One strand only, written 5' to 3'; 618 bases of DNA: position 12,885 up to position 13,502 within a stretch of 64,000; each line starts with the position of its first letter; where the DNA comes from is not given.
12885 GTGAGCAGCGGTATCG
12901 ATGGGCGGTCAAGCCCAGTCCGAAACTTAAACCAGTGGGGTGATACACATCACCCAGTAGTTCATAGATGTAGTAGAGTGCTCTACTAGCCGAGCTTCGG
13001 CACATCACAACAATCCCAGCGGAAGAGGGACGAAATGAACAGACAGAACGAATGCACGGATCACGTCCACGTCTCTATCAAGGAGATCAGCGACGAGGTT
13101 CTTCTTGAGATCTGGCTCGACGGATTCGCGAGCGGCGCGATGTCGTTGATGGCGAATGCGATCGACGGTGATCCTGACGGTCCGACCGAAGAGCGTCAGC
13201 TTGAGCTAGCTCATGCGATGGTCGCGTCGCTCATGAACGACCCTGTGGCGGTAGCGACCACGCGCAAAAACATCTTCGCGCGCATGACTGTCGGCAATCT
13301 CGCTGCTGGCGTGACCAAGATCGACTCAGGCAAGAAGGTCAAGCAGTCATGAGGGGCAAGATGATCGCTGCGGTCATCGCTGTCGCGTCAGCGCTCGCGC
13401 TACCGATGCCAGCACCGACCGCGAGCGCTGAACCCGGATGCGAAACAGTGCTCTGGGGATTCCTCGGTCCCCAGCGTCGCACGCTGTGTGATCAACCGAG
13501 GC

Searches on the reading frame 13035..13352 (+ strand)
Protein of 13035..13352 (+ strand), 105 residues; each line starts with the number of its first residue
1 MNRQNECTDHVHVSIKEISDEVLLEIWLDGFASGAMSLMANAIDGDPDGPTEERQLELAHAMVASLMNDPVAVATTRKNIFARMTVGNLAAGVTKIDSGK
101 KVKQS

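Call 20: search_protein_families(library=pfam, proteins=[window:13035-13352:+], max_evalue=0.1)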
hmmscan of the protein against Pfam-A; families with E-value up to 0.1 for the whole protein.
window:13035-13352:+ (105 aa): 0 families

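Call 21: search_protein_families(library=phrogs, proteins=[window:13035-13352:+], max_evalue=0.01)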
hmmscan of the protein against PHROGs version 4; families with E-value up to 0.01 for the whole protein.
window:13035-13352:+ (105 aa): 1 family
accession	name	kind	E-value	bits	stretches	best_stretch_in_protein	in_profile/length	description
phrog_15181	-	unknown function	6.4e-12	46.6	1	12-85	5-73/92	-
